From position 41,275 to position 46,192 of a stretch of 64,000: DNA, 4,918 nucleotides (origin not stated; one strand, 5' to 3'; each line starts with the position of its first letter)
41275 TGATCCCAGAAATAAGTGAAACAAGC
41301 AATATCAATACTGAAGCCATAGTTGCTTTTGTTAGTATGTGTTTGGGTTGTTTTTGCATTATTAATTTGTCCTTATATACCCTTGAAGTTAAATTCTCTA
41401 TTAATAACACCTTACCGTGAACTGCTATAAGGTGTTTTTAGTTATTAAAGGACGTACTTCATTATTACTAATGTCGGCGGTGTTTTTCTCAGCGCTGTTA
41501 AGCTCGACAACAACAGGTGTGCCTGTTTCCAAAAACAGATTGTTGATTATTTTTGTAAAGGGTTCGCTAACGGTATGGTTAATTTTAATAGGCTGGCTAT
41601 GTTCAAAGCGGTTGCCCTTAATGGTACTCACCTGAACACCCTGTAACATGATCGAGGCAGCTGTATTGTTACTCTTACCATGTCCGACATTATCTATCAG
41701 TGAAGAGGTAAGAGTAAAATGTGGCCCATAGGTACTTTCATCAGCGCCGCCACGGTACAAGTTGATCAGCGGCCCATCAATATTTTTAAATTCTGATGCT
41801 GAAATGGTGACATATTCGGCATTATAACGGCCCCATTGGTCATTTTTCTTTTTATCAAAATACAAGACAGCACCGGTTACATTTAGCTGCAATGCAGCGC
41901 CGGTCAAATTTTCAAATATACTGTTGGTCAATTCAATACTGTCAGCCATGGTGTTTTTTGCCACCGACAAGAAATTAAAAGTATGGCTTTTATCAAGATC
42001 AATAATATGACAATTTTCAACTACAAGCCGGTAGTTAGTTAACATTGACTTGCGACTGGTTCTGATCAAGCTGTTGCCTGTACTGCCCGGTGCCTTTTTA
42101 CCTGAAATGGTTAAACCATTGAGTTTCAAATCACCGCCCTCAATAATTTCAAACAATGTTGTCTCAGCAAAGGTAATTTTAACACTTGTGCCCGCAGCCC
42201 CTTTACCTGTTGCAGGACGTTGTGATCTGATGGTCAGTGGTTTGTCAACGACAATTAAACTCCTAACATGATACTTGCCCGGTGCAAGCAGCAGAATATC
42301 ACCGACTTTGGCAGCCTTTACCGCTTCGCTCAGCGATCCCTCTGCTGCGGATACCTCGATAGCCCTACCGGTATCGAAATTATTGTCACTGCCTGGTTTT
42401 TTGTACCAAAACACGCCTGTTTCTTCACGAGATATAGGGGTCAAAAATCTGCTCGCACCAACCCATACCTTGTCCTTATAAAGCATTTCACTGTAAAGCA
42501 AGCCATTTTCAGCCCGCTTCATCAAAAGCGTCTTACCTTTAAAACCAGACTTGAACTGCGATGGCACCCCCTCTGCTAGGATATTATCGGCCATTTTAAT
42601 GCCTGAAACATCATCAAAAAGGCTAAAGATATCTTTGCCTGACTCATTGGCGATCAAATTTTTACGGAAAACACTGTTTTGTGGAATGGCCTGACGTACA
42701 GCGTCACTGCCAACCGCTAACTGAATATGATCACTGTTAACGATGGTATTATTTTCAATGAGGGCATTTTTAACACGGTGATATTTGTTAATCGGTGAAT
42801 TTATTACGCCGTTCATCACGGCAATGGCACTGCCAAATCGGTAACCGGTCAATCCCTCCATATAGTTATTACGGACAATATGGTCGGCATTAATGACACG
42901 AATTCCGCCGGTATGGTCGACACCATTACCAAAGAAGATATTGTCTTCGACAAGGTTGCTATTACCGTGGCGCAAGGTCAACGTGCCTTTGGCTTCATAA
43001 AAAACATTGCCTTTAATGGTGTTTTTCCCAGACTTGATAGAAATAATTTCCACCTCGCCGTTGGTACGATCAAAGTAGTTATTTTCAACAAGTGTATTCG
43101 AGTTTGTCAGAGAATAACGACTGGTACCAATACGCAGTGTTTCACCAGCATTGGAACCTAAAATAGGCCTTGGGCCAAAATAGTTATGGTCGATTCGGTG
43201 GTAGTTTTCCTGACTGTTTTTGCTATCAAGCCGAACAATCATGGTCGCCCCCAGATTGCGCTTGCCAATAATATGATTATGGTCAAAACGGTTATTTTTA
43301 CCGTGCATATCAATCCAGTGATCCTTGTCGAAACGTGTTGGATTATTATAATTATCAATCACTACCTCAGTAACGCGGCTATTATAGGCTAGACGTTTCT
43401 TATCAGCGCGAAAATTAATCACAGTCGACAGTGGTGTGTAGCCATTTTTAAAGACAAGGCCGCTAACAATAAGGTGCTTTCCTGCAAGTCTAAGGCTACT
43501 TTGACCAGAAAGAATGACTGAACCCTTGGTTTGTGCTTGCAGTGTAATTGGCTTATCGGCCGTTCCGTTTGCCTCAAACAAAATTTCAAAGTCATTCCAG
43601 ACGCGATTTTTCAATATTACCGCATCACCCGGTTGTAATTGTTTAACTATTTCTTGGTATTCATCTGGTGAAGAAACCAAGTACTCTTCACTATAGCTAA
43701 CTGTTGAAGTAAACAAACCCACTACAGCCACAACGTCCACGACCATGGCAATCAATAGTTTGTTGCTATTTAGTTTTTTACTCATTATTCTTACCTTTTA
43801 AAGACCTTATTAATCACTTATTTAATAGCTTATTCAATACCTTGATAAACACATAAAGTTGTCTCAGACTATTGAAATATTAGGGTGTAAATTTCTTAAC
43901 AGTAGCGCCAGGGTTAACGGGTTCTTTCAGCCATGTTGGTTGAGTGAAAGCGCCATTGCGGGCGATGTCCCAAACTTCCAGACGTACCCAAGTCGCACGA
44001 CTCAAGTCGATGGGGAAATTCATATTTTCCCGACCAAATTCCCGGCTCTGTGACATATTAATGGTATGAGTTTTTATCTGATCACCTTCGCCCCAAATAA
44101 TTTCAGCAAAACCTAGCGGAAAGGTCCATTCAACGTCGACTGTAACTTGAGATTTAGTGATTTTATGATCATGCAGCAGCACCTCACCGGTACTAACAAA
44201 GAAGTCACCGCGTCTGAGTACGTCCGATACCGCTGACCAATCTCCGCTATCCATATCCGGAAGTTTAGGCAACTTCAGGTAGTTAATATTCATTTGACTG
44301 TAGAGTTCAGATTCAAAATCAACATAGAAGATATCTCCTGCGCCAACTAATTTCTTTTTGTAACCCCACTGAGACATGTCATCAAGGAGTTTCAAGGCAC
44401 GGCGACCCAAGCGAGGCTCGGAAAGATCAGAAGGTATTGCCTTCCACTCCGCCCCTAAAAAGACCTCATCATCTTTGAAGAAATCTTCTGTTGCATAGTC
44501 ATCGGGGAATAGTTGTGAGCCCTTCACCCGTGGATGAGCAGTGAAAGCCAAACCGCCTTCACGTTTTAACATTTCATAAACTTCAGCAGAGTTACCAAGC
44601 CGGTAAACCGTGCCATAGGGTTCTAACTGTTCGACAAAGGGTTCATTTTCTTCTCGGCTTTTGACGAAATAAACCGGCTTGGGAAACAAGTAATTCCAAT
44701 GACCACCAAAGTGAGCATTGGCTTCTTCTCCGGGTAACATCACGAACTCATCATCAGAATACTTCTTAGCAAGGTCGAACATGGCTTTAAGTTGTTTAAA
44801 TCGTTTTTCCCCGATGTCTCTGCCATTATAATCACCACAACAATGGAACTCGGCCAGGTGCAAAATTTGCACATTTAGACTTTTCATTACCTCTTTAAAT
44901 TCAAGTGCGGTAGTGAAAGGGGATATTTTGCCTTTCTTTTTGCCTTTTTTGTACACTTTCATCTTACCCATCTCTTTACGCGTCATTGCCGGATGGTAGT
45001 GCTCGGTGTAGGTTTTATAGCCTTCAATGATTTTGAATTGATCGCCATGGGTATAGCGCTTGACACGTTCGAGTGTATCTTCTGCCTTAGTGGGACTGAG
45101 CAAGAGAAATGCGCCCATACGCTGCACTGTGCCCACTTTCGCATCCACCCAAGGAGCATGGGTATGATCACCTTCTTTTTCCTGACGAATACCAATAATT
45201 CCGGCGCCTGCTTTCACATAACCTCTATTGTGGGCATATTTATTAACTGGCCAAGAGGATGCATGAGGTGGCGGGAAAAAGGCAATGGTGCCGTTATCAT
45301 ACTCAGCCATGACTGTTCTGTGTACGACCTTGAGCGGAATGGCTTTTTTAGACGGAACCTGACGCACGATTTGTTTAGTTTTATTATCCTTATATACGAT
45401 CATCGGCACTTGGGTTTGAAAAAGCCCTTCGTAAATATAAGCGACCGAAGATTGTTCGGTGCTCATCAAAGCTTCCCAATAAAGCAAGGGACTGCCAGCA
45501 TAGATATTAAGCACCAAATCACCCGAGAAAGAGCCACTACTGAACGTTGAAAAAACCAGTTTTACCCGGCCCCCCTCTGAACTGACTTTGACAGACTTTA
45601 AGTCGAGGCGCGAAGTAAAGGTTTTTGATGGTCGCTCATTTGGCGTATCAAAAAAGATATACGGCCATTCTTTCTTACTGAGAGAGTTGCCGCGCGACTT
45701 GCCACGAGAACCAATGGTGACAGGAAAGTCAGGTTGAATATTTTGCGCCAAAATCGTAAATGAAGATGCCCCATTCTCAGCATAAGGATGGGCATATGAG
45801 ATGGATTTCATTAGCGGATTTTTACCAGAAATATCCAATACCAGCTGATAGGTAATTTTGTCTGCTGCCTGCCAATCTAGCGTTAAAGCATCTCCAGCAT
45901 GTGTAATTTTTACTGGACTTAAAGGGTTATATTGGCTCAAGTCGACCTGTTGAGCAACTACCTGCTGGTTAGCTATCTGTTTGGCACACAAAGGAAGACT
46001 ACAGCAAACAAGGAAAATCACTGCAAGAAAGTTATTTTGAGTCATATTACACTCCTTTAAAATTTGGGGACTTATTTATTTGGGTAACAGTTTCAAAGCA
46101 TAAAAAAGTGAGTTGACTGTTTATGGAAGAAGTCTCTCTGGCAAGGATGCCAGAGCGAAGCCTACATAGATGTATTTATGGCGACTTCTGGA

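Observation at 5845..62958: One promoter-operator module cloned six times with exact spacing: a complete regulon readable from sequence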

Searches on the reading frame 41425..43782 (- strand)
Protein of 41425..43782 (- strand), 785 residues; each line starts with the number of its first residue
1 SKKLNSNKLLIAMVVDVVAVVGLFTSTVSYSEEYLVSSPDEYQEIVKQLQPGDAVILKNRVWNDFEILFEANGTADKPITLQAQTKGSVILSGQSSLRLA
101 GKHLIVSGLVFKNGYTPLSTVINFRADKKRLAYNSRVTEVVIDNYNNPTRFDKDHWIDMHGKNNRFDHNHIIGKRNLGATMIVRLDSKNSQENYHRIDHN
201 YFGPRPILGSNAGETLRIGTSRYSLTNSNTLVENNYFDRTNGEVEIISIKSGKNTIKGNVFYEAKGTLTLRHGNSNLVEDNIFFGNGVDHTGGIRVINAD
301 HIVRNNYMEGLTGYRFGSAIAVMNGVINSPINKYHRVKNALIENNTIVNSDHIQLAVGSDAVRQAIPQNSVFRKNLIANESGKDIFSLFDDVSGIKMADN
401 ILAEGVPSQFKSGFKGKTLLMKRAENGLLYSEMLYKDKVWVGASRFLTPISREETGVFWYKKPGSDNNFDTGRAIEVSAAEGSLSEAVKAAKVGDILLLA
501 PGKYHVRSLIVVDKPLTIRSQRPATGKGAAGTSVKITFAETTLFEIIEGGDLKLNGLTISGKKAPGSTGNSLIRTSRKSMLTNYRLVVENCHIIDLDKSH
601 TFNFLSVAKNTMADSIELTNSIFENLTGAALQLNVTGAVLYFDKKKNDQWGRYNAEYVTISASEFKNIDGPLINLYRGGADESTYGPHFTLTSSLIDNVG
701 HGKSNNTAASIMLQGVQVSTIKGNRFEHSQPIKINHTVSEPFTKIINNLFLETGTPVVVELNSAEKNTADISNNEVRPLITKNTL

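Call 8: search_protein_families(library=pfam, proteins=[window:41425-43782:-])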
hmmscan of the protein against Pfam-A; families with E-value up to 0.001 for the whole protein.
window:41425-43782:- (785 aa): 1 family
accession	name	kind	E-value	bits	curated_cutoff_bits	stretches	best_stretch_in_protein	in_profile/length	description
PF14592.12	Chondroitinas_B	-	1.1e-111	374.3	24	1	36-427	1-406/426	Chondroitinase B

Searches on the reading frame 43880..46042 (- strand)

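Call 8: search_protein_families(library=pfam, proteins=[window:43880-46042:-])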
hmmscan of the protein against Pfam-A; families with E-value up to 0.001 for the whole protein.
window:43880-46042:- (720 aa): 0 families

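Call 19: search_protein_families(library=ncbifam, proteins=[window:43880-46042:-], max_evalue=0.01)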
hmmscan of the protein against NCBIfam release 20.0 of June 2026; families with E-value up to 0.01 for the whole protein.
window:43880-46042:- (720 aa): 1 family
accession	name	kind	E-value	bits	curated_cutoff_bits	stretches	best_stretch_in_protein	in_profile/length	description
NF038032.1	CehA_McbA_metalo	domain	9.2e-10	38.4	80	1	425-706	53-315/315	CehA/McbA family metallohydrolase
